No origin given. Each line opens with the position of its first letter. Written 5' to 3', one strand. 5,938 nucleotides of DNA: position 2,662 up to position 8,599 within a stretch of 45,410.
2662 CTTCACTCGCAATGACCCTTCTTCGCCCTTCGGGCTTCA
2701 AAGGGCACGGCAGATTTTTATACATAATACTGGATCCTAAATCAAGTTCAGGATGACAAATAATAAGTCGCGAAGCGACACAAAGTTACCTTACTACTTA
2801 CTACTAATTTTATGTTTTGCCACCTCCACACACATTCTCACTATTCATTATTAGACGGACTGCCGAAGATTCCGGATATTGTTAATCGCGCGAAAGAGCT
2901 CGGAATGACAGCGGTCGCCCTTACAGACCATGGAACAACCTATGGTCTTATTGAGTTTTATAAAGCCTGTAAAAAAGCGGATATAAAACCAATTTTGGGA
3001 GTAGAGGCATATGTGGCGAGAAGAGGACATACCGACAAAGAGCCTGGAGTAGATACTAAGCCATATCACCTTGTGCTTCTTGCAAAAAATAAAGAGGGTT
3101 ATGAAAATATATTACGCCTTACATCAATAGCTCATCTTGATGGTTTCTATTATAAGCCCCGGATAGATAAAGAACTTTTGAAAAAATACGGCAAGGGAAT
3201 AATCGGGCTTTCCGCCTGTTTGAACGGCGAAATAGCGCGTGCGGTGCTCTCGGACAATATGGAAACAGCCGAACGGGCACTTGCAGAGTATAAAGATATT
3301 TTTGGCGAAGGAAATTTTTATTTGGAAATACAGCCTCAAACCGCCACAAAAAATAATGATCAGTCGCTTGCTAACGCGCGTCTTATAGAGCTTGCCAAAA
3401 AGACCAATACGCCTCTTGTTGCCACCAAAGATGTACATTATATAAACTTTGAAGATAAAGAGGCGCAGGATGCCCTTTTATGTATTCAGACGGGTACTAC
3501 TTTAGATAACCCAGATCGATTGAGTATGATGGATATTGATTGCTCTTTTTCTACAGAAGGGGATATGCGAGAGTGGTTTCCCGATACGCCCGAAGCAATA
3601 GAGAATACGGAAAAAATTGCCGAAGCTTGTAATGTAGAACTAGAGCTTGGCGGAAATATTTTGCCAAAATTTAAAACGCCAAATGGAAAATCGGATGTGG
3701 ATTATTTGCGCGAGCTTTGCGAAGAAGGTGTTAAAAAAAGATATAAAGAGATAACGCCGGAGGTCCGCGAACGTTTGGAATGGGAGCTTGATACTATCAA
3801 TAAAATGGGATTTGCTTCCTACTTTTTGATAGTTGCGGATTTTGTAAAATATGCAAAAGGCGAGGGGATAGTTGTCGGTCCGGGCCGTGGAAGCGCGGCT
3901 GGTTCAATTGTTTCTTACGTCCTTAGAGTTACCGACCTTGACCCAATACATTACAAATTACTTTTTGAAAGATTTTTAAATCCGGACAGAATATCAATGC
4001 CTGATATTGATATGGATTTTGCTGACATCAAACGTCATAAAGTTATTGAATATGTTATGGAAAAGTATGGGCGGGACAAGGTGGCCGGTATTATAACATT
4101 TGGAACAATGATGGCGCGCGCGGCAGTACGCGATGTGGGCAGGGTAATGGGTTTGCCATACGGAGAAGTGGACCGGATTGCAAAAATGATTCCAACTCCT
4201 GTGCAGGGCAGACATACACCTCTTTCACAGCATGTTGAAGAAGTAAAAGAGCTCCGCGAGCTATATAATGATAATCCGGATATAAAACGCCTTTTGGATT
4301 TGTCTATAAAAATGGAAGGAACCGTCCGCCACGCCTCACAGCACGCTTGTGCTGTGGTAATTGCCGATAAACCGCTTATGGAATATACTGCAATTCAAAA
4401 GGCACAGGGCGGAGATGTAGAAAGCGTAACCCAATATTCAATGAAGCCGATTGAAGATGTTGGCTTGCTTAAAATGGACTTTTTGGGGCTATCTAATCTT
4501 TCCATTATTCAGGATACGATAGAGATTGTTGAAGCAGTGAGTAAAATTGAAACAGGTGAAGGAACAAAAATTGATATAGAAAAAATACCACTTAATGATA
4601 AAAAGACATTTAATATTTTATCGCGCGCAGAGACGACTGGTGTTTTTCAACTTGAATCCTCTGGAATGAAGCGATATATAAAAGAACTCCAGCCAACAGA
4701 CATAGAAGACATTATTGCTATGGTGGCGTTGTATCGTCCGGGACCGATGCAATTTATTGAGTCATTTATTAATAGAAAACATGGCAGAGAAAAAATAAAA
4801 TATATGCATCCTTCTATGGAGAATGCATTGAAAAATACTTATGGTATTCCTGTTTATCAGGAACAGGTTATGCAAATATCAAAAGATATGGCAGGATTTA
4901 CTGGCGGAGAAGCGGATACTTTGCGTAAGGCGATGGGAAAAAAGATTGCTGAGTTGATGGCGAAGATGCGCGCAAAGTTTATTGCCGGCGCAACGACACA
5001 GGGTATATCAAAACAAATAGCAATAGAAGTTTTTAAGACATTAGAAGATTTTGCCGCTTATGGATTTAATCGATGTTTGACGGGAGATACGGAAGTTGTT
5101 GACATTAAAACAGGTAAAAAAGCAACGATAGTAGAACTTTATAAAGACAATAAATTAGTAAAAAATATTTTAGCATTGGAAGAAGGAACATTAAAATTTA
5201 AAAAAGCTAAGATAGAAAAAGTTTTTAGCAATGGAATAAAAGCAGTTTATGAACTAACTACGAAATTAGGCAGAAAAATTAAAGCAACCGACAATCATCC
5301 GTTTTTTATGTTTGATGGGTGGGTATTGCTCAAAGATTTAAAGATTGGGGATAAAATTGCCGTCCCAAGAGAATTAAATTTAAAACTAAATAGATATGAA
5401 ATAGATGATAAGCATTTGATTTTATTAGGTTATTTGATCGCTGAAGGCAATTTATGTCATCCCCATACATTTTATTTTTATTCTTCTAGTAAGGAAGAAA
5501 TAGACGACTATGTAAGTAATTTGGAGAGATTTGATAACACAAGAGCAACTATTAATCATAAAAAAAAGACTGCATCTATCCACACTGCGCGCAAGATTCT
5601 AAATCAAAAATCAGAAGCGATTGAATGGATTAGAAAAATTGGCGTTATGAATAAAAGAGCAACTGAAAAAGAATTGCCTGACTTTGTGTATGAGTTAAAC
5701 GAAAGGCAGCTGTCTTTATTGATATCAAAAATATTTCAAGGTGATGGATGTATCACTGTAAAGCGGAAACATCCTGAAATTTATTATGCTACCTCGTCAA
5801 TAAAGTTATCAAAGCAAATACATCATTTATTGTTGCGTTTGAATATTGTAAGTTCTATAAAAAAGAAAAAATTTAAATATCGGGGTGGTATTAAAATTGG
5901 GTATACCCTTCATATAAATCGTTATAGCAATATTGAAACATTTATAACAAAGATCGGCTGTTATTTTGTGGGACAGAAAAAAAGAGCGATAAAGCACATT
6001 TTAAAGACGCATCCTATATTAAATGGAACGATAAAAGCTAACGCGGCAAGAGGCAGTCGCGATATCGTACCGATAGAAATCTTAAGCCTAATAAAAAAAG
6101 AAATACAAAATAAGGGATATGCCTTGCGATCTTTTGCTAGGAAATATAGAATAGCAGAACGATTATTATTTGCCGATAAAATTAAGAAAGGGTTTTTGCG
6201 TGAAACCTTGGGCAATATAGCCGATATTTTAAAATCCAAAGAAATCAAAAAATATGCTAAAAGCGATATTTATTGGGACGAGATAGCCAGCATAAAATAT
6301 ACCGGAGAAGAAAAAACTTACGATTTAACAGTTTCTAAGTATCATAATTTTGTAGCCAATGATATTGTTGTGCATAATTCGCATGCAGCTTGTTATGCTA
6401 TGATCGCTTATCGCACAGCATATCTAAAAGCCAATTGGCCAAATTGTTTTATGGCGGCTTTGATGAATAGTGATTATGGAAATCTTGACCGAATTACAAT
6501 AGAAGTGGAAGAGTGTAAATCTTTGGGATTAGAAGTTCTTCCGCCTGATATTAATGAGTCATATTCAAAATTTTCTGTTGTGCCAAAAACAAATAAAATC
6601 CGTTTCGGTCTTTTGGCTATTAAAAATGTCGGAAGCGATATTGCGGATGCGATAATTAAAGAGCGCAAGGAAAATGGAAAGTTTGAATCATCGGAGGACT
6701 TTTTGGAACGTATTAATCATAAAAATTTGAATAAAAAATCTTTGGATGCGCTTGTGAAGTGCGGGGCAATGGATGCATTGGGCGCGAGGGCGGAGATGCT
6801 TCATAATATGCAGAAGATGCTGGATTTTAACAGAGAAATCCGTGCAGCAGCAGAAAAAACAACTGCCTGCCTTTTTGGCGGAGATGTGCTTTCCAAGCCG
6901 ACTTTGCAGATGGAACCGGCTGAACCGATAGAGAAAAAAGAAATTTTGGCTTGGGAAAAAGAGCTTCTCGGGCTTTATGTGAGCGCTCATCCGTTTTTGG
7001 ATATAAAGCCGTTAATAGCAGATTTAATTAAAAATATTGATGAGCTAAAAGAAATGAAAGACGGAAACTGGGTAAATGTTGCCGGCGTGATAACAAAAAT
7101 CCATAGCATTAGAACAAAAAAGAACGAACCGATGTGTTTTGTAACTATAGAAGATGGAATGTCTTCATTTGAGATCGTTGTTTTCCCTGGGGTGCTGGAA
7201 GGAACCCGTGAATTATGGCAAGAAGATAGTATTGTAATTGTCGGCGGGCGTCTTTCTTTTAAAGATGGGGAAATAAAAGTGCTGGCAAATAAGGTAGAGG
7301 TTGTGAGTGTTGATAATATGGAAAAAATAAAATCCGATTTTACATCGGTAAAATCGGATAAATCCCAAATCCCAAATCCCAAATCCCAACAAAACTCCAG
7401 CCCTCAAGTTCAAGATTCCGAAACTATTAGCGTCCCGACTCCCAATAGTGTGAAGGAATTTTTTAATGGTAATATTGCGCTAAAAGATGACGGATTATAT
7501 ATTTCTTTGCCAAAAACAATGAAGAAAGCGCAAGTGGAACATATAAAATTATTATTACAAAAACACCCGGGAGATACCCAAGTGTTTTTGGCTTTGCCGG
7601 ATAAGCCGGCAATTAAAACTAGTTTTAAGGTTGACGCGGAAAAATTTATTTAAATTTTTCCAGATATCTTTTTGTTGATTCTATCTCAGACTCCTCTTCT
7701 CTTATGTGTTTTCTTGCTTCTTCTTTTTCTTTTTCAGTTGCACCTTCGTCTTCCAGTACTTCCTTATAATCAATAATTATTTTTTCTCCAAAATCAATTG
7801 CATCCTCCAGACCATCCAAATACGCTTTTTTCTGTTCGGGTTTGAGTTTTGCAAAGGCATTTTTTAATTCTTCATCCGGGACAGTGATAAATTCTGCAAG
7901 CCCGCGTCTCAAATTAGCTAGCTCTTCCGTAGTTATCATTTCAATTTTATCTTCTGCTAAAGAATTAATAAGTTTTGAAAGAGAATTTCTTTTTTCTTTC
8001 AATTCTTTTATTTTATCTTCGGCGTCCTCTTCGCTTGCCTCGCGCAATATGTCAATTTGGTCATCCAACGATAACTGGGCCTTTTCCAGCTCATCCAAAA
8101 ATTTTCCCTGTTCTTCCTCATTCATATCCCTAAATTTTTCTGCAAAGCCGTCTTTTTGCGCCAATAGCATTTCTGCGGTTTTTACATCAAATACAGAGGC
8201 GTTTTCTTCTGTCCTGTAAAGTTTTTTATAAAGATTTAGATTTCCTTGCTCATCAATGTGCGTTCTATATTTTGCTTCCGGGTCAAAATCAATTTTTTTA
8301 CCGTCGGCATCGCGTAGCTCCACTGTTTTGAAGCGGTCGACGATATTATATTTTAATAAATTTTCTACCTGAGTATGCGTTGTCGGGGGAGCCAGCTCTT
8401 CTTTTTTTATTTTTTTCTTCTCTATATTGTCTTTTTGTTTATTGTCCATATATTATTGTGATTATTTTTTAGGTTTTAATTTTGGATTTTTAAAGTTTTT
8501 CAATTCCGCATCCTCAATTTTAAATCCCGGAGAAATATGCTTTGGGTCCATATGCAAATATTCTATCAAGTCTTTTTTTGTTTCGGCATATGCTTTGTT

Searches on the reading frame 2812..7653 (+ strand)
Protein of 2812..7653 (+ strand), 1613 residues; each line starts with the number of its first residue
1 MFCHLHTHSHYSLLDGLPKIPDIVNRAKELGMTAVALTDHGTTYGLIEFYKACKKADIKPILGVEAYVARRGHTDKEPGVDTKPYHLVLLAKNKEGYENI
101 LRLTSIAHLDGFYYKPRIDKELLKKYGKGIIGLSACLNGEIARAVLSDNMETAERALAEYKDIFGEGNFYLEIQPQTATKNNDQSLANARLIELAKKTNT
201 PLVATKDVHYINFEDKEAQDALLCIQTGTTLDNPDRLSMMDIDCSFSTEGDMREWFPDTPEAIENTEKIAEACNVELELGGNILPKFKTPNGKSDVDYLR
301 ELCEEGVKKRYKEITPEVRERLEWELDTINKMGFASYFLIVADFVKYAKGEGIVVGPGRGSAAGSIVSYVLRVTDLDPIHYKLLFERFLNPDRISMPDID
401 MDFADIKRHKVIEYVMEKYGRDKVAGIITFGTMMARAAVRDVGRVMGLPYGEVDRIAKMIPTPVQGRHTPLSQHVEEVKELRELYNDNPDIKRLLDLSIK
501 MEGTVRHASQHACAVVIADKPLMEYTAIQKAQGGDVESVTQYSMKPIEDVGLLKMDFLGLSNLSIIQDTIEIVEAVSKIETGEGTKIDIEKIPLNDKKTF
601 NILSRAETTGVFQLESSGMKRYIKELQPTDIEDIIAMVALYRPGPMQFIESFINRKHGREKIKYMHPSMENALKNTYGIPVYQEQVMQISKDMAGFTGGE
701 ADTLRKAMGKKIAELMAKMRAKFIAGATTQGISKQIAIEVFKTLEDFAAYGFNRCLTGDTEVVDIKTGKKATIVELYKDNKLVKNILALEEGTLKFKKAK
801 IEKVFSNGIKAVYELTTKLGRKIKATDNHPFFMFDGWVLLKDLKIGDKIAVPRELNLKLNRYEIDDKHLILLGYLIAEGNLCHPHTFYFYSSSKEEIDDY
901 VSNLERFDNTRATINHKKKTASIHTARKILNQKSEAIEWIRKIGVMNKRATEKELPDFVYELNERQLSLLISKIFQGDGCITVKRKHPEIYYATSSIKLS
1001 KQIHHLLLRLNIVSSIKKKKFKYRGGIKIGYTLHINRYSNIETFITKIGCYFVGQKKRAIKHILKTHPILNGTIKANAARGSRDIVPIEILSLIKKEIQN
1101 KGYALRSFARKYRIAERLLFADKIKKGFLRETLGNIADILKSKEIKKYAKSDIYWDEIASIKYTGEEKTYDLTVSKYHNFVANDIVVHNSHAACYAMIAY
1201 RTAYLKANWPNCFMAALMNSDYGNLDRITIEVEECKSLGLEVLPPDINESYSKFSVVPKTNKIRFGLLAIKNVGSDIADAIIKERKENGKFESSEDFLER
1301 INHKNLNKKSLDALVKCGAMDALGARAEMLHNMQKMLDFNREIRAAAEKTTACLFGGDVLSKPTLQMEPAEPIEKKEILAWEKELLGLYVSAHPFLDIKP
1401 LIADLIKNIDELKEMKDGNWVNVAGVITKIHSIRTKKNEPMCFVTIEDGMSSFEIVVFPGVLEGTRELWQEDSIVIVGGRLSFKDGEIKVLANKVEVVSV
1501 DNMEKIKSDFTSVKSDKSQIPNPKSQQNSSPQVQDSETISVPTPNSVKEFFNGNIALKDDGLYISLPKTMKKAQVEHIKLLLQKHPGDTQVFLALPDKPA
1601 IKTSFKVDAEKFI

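Call 23: search_protein_families(library=pfam, proteins=[window:2812-7653:+])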
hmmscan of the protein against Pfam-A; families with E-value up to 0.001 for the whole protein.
window:2812-7653:+ (1613 aa): 8 families
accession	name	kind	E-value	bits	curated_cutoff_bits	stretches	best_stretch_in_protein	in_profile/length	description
PF07733.18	DNA_pol3_alpha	-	2.7e-102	342.3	23.9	1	297-559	1-260/260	Bacterial DNA polymerase III alpha NTPase domain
PF17657.6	DNA_pol3_finger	-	1.9e-64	216.4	22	1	563-730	2-165/166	Bacterial DNA polymerase III alpha subunit finger domain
PF02811.25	PHP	-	1.9e-60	204.4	26.4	1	4-175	1-163/164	PHP domain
PF14890.11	Intein_splicing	-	8.4e-31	107.3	35.8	1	767-1189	6-155/155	Intein splicing domain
PF14579.12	HHH_6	-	2.2e-28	98.7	25.6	1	1239-1326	1-87/90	Helix-hairpin-helix motif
PF14528.11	LAGLIDADG_3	-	2e-14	54.1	22.5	1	970-1049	6-82/82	LAGLIDADG-like domain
PF01336.31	tRNA_anti-codon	-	1.9e-10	40.9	27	1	1421-1498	1-75/75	OB-fold nucleic acid binding domain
PF12836.13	HHH_3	-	0.00027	21.4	27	0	1269-1299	18-48/65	Helix-hairpin-helix motif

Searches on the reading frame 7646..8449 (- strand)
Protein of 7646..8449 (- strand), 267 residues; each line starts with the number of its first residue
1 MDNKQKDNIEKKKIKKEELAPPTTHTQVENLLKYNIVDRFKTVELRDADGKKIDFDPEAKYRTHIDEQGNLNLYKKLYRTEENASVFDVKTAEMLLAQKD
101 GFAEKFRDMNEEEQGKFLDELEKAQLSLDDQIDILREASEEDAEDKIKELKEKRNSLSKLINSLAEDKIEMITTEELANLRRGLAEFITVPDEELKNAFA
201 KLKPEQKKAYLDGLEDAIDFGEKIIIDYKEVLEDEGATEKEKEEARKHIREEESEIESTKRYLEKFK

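Call 23: search_protein_families(library=pfam, proteins=[window:7646-8449:-])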
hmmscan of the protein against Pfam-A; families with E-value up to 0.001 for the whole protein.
window:7646-8449:- (267 aa): 1 family
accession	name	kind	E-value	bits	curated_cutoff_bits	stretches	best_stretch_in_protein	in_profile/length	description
PF00239.26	Resolvase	-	0.0003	21.3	23.3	1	124-190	12-85/145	Resolvase, N terminal domain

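Call 61: search_protein_families(library=ncbifam, proteins=[window:7646-8449:-], max_evalue=0.01)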
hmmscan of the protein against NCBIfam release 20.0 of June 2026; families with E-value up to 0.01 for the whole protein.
window:7646-8449:- (267 aa): 0 families
